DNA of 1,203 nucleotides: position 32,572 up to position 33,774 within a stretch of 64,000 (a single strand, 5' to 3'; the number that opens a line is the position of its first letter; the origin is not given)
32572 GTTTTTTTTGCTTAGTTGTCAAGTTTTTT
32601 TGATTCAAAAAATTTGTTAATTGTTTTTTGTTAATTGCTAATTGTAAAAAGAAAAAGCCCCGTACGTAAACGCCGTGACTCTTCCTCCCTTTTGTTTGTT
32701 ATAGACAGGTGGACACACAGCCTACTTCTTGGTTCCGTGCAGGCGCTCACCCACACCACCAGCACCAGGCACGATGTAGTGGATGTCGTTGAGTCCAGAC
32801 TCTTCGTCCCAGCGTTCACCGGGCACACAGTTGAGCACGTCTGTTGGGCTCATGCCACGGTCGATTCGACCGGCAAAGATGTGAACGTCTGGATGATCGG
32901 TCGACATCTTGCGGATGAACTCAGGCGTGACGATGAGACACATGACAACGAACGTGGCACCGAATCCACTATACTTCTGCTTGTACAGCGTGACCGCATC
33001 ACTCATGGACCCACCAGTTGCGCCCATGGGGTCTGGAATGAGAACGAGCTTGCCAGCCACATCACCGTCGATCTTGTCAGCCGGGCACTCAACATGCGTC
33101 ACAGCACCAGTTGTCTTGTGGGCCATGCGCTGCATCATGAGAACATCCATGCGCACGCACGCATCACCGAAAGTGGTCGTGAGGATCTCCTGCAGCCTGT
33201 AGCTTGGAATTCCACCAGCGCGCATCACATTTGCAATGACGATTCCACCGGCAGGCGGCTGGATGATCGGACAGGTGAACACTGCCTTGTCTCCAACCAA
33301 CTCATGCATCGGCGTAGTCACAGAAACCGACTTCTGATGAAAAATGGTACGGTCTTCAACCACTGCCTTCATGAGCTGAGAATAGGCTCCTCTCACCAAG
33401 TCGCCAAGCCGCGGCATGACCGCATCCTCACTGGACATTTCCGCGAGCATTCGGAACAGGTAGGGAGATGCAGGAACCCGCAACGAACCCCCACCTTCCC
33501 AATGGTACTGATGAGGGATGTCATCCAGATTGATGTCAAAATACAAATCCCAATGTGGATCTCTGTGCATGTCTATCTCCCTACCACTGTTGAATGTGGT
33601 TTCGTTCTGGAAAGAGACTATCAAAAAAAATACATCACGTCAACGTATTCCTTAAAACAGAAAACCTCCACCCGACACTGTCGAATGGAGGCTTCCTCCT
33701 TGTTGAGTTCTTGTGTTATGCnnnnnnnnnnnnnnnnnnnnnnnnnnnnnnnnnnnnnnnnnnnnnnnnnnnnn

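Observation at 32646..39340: Five-gene GC-rich locus: repeat-containing acidic protein, small Cys/His protein, 592-aa Arg-rich protein, MTAP-like phosphorylase and N-extended UPRT-like protein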

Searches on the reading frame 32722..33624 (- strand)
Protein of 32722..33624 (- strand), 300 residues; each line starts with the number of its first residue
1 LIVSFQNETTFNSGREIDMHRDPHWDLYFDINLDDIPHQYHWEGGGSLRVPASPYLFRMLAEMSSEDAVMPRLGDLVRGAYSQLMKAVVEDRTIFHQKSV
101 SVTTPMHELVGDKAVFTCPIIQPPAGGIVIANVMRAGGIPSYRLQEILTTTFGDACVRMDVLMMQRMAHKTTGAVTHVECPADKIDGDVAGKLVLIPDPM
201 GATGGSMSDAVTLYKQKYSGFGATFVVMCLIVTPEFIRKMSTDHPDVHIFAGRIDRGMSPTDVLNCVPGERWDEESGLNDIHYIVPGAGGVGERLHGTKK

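Call 3: search_protein_families(library=pfam, proteins=[window:32722-33624:-], max_evalue=0.1)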
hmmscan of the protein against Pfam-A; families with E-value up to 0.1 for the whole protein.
window:32722-33624:- (300 aa): 1 family
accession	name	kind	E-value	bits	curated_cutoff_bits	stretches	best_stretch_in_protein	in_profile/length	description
PF14681.12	UPRTase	-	1.3e-14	54.6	27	1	126-260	66-188/206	Uracil phosphoribosyltransferase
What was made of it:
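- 32722..33570 (-): g5, 282 aa, a long-form uracil phosphoribosyltransferase-family protein. PF14681 at 1.3e-14 (call 3).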

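Call 4: search_protein_families(library=ncbifam, proteins=[window:32722-33624:-], max_evalue=0.1)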
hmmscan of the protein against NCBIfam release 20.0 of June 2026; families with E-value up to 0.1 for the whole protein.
window:32722-33624:- (300 aa): 6 families
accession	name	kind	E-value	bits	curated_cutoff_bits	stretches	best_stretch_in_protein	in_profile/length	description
NF001097.0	PRK00129.1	equivalog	1.2e-18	67.6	114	2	95-259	48-189/209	uracil phosphoribosyltransferase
TIGR01091.1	upp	equivalog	1.1e-16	61.1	208.35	2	126-259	69-187/207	uracil phosphoribosyltransferase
TIGR01251.1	ribP_PPkin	subfamily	0.00022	20.2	113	1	180-229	199-244/309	ribose-phosphate diphosphokinase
NF002095.0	PRK00934.1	equivalog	0.0068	15.6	296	1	176-226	192-236/287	ribose-phosphate diphosphokinase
NF002844.0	PRK03092.1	equivalog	0.022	14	438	1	167-217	199-249/326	ribose-phosphate diphosphokinase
NF005299.0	PRK06827.1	subfamily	0.044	12.5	327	1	187-217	260-291/383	phosphoribosylpyrophosphate synthetase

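Call 9: search_protein_families(library=padloc, proteins=[window:32722-33624:-], max_evalue=0.1)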
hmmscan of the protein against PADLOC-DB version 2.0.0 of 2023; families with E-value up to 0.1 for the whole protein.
window:32722-33624:- (300 aa): 0 families

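Call 10: search_protein_families(library=phrogs, proteins=[window:32722-33624:-], max_evalue=0.1)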
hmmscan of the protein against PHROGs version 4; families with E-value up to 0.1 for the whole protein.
window:32722-33624:- (300 aa): 1 family
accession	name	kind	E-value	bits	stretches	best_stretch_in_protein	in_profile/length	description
phrog_38585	-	unknown function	2.9e-11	44.5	1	184-299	117-209/209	-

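Call 16: search_solved_structures(query=window:32722-33624:-, show_alignments=2)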
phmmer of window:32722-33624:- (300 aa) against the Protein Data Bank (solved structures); distinct sequences matched with E-value up to 0.001: 11.
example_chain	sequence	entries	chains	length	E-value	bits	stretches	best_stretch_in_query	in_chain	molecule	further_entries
1i5e_A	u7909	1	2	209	5.4e-11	45.5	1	184-256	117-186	URACIL PHOSPHORIBOSYLTRANSFERASE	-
1v9s_A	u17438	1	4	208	8.9e-11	44.8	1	184-256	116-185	uracil phosphoribosyltransferase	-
6wn8_A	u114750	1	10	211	2.3e-09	40.1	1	184-259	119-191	Uracil phosphoribosyltransferase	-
2ehj_A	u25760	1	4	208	2.9e-09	39.8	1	184-259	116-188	Uracil phosphoribosyltransferase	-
3dmp_A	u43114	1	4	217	3.4e-09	39.6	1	188-256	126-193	Uracil phosphoribosyltransferase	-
5e38_A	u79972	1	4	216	1.9e-08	37.1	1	176-269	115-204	Uracil phosphoribosyltransferase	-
2e55_A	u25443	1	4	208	1e-05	28.2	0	188-256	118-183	Uracil phosphoribosyltransferase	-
7rh8_A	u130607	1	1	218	1.2e-05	27.9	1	140-261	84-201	Uracil phosphoribosyltransferase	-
1o5o_A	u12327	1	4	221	0.00025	23.6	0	192-256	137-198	Uracil phosphoribosyltransferase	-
1upf_D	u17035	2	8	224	0.00041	22.9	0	157-255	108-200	URACIL PHOSPHORIBOSYLTRANSFERASE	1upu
1bd3_D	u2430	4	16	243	0.00053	22.5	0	158-258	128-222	URACIL PHOSPHORIBOSYLTRANSFERASE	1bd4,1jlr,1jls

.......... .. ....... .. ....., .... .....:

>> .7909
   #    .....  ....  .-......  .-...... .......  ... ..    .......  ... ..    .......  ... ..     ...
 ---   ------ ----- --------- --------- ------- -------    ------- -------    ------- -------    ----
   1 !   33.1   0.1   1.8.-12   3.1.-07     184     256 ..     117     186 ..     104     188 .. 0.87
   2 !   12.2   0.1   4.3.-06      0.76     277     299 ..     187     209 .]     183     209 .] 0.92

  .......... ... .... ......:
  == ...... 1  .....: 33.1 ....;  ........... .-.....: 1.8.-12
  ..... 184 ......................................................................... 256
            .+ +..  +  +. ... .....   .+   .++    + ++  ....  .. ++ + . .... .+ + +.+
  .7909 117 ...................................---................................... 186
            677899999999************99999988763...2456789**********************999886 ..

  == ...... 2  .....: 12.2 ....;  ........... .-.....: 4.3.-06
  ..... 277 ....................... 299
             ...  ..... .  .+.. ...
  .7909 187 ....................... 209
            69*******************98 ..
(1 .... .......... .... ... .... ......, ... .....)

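Call 35: find_related_loci(query=window:32722-33570:-, collection=viral_contigs, flank=8000)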
Query window:32722-33570:- (282 aa) in viral_contigs; peptide patterns used: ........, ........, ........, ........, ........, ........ (x = any residue, [..] = any of these).
No stretch of DNA in the collection matches any of the patterns.

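Call 38: find_homologous_proteins(query=window:32722-33570:-, max_evalue=0.001)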
Query window:32722-33570:- (282 aa): 1835 proteins with E <= 0.001 among 2583 candidates; the best 120 are listed.
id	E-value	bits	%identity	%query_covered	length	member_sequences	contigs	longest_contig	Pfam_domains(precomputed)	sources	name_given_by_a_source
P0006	4.3e-192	655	100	100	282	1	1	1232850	PF14681.13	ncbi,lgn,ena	-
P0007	4.4e-54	202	43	94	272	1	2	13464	PF14681.13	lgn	-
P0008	1.2e-53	200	42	93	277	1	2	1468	PF14681.13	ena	-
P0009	4.0e-53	199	41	94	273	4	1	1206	PF14681.13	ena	-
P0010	4.5e-53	198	42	93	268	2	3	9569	PF14681.13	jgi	-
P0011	1.6e-51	193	42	93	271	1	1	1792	PF14681.13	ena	-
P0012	1.6e-51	193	43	95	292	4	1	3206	PF14681.13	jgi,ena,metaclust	metaclust:\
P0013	3.2e-51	192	41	93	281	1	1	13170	PF14681.13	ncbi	-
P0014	4.2e-51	192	40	99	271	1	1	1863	PF14681.13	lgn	-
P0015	4.3e-51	192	39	94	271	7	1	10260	PF14681.13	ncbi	-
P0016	5.0e-51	192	40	99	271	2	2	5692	PF14681.13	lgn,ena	-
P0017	6.6e-51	191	40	94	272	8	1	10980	PF14681.13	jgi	jgi:uracil phosphoribosyltransferase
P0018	6.6e-51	191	39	94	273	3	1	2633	PF14681.13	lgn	-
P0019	6.7e-51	191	42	92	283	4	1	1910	PF14681.13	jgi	jgi:uracil phosphoribosyltransferase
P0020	1.3e-50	190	40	94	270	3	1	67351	PF14681.13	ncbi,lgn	-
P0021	1.3e-50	190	39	94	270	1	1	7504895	PF14681.13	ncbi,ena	-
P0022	1.6e-50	190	40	96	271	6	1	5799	PF14681.13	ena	-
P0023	1.8e-50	190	41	93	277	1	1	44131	PF14681.13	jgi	jgi:uracil phosphoribosyltransferase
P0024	2.9e-50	189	40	96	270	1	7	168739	PF14681.13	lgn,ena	-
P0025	4.4e-50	189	39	95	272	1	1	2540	PF14681.13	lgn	-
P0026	4.7e-50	189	44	92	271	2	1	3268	PF14681.13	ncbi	ncbi:MAG: uracil phosphoribosyltransferase [Polyangiaceae bacterium]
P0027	4.8e-50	189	39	94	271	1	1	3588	PF14681.13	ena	-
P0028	7.8e-50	188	39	94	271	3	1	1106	PF14681.13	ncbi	-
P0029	8.4e-50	188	42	93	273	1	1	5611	PF14681.13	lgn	-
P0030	1.2e-49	187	39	93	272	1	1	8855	PF14681.13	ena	-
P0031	1.4e-49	187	39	96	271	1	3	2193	PF14681.13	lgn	-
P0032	1.4e-49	187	41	95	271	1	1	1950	PF14681.13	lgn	-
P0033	1.5e-49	187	38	96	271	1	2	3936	PF14681.13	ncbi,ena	-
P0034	1.6e-49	187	41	89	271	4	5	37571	PF14681.13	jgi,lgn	jgi:uracil phosphoribosyltransferase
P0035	1.8e-49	187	42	94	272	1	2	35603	PF14681.13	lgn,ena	-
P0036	1.9e-49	187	41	93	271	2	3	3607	PF14681.13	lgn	-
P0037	2.1e-49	186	39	92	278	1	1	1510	PF14681.13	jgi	jgi:uracil phosphoribosyltransferase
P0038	2.9e-49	186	39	93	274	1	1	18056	PF14681.13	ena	-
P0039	3.2e-49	186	40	95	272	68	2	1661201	PF14681.13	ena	-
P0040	3.7e-49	186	39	93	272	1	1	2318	PF14681.13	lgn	-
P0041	4.3e-49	185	41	93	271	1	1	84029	PF14681.13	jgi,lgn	jgi:uracil phosphoribosyltransferase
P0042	4.5e-49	185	39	94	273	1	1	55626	PF14681.13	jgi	jgi:uracil phosphoribosyltransferase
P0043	4.9e-49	185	42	93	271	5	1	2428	PF14681.13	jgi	jgi:uracil phosphoribosyltransferase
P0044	5.1e-49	185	39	96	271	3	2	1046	PF14681.13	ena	-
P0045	5.1e-49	185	38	94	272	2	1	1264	PF14681.13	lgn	-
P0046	5.3e-49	185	38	99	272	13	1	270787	PF14681.13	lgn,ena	-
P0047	5.3e-49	185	39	98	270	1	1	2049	PF14681.13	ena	-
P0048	6.0e-49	185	40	93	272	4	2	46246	PF14681.13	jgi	jgi:uracil phosphoribosyltransferase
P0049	7.2e-49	185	41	90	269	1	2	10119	PF14681.13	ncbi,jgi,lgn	jgi:uracil phosphoribosyltransferase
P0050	8.0e-49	185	38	96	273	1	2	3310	PF14681.13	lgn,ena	-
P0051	1.3e-48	184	38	96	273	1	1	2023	PF14681.13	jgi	-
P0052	1.5e-48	184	42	93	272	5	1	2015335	PF14681.13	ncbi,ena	-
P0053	1.5e-48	184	39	93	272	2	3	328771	PF14681.13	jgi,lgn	jgi:uracil phosphoribosyltransferase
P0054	1.5e-48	184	39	96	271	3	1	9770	PF14681.13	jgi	-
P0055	1.6e-48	184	39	94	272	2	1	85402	PF14681.13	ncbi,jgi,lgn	jgi:uracil phosphoribosyltransferase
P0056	1.7e-48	183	39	95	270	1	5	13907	PF14681.13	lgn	-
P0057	1.7e-48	183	40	93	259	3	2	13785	PF14681.13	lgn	-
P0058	1.8e-48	183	39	96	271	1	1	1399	PF14681.13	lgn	-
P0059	1.9e-48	183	39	94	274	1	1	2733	PF14681.13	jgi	-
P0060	2.2e-48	183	38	94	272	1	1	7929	PF14681.13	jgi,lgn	jgi:uracil phosphoribosyltransferase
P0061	2.5e-48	183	38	90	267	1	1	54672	PF14681.13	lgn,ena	-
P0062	2.5e-48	183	41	96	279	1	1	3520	PF14681.13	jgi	-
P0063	2.7e-48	183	43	90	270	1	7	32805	PF14681.13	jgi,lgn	jgi:uracil phosphoribosyltransferase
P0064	2.7e-48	183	39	98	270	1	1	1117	PF14681.13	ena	-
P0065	2.8e-48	183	38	97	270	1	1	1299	PF14681.13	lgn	-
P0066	3.4e-48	183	42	93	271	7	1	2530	PF14681.13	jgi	jgi:uracil phosphoribosyltransferase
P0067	3.4e-48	182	41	94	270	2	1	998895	PF14681.13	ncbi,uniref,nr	ncbi:uracil phosphoribosyltransferase [Halobacteriovorax sp. GB3]|uniref:uracil phosphoribosyltransf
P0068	3.6e-48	182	38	96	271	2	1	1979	PF14681.13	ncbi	-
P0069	4.2e-48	182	41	92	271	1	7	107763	PF14681.13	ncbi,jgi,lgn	jgi:uracil phosphoribosyltransferase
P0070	4.2e-48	182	39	93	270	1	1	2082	PF14681.13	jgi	-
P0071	4.4e-48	182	39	96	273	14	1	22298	PF14681.13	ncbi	-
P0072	5.2e-48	182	41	96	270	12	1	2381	PF14681.13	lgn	-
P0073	5.6e-48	182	40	93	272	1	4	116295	PF14681.13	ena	-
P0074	6.4e-48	182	38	93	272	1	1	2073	PF14681.13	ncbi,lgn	-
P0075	6.5e-48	182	41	94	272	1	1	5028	PF14681.13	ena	-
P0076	7.1e-48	181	41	94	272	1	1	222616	PF14681.13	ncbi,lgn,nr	ncbi:MAG: uracil phosphoribosyltransferase [Deltaproteobacteria bacterium]|nr:uracil phosphoribosylt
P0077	7.7e-48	181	40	94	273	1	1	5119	PF14681.13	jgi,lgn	-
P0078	8.7e-48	181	40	96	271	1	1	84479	PF14681.13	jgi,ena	-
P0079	9.2e-48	181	39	90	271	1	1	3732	PF14681.13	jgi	-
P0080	9.7e-48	181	41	93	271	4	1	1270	PF14681.13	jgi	jgi:uracil phosphoribosyltransferase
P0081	1.0e-47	181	40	95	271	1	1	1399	PF14681.13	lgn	-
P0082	1.1e-47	181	43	94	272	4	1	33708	PF14681.13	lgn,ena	-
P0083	1.2e-47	181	40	96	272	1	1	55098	PF14681.13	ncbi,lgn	-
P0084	1.4e-47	180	41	93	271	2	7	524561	PF14681.13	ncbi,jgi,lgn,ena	jgi:uracil phosphoribosyltransferase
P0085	1.4e-47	180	38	95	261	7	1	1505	PF14681.13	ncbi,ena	-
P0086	1.5e-47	180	39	94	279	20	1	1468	PF14681.13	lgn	-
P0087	1.5e-47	180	40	96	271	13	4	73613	PF14681.13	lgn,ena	-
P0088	1.7e-47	180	38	94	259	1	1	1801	PF14681.13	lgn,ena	-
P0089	1.9e-47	180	40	99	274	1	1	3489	PF14681.13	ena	-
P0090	1.9e-47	180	40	92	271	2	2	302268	PF14681.13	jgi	jgi:uracil phosphoribosyltransferase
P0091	2.4e-47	180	40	95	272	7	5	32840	PF14681.13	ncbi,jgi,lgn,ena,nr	ncbi:MAG TPA: uracil phosphoribosyltransferase [Polyangiaceae bacterium]|nr:uracil phosphoribosyltra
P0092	2.4e-47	180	40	93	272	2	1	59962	PF14681.13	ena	-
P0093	2.6e-47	180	40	96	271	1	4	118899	PF14681.13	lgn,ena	-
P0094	3.4e-47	179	40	96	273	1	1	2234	PF14681.13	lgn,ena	-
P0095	3.4e-47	179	38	94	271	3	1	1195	PF14681.13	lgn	-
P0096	3.7e-47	179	40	93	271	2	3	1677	PF14681.13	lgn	-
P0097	3.7e-47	179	38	93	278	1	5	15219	PF14681.13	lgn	-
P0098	3.7e-47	179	39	95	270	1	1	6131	PF14681.13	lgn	-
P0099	3.7e-47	179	39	93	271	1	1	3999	PF14681.13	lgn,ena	-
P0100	3.7e-47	179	41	95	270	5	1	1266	PF14681.13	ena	-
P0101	3.8e-47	179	40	93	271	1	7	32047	PF14681.13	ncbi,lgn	-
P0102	4.0e-47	179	37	96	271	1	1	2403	PF14681.13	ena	-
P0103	4.2e-47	179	39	93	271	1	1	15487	PF14681.13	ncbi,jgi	jgi:uracil phosphoribosyltransferase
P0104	4.5e-47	179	41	92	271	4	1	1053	PF14681.13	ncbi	-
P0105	4.6e-47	179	37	95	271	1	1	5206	PF14681.13,PF00156.34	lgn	-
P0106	4.9e-47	179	39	95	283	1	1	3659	PF14681.13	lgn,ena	-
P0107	5.2e-47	179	42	85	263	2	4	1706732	PF14681.13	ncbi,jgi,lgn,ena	-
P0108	5.4e-47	179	40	93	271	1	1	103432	PF14681.13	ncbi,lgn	-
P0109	6.1e-47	178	41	93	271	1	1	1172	PF14681.13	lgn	-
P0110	6.2e-47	178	41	93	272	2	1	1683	PF14681.13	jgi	jgi:uracil phosphoribosyltransferase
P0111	6.3e-47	178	41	93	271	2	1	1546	PF14681.13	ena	-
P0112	6.6e-47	178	40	95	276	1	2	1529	PF14681.13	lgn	-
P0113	7.1e-47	178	40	93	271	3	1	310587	PF14681.13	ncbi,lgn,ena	-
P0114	7.8e-47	178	40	93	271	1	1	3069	PF14681.13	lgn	-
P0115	7.8e-47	178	40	93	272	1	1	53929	PF14681.13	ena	-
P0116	8.8e-47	178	41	95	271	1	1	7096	PF14681.13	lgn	-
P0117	8.9e-47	178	39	95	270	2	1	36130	PF14681.13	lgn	-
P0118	9.3e-47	178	39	93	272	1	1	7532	PF14681.13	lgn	-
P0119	9.6e-47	178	41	86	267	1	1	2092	PF14681.13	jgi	-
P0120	1.0e-46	178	39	96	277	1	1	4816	PF14681.13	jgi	jgi:uracil phosphoribosyltransferase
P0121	1.0e-46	178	42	93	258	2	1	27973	PF14681.13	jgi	jgi:uracil phosphoribosyltransferase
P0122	1.0e-46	178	38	96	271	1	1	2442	PF14681.13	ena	-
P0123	1.2e-46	177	42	92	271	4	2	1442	PF14681.13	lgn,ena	-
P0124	1.2e-46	177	40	93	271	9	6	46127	PF14681.13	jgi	jgi:uracil phosphoribosyltransferase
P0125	1.2e-46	177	40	93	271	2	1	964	PF14681.13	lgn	-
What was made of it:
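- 32722..33570 (-): There are 1835 relatives of ~270 aa at 38-44% identity over 93-99% of the length (call 38).
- On Uracil phosphoribosyltransferase (PF14681), long-form subfamily: There are 1835 hits (call 38).
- The nearest g5 relatives are 38-44% identical, in Myxococcota and Bdellovibrionota-type genomes (call 38).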

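Call 40: find_encoding_contigs(protein=P0007, flank=6000, max_places=3)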
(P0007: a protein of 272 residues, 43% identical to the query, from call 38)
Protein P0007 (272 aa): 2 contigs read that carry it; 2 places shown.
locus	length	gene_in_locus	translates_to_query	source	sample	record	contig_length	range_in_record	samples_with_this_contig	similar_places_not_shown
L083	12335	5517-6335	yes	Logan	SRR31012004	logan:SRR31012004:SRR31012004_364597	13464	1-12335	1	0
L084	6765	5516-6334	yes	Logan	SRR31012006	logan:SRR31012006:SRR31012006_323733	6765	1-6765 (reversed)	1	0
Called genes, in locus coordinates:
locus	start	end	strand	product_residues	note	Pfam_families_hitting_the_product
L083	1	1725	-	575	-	?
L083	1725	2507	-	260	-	-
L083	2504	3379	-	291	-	PF00483:NTP_transferase, PF12804:NTP_transf_3 (weak)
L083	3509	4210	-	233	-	-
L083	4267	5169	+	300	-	-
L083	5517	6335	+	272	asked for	PF14681:UPRTase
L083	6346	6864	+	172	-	PF00156:Pribosyltran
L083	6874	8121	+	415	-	-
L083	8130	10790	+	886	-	PF27464:PlsB_N, PF01553:Acyltransferase, PF19277:GPAT_C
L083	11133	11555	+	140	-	-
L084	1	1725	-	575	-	?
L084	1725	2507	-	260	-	-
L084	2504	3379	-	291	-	PF00483:NTP_transferase, PF12804:NTP_transf_3 (weak)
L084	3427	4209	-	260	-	-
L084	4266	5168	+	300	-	-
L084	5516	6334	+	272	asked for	PF14681:UPRTase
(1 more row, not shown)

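Call 41: find_encoding_contigs(protein=P0067, flank=6000, max_places=2)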
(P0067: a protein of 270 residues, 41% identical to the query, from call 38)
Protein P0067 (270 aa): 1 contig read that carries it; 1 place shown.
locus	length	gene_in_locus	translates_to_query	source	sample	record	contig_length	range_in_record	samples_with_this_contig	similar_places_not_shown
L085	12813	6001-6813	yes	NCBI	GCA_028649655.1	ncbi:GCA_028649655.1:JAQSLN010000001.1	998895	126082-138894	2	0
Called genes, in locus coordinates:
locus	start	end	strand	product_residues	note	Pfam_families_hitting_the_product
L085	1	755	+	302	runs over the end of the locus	PF00005:ABC_tran, PF13304:AAA_21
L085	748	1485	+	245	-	PF01061:ABC2_membrane, PF12679:ABC2_membrane_2 (weak), PF12698:ABC2_membrane_3 (weak)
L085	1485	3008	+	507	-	PF23357:DUF7088 (weak), PF23355:IFT52_GIFT (faint), PF09822:ABC_transp_aux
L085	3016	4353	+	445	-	-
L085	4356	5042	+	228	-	-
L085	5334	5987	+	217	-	PF00265:TK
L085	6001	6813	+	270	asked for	PF14681:UPRTase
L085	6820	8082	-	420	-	-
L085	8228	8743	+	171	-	PF00156:Pribosyltran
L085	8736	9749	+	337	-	PF00288:GHMP_kinases_N, PF08544:GHMP_kinases_C (weak)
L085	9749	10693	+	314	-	-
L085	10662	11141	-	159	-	-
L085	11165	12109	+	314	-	PF01699:Na_Ca_ex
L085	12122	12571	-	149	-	PF01668:SmpB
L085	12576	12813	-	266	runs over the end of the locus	PF00398:RrnaAD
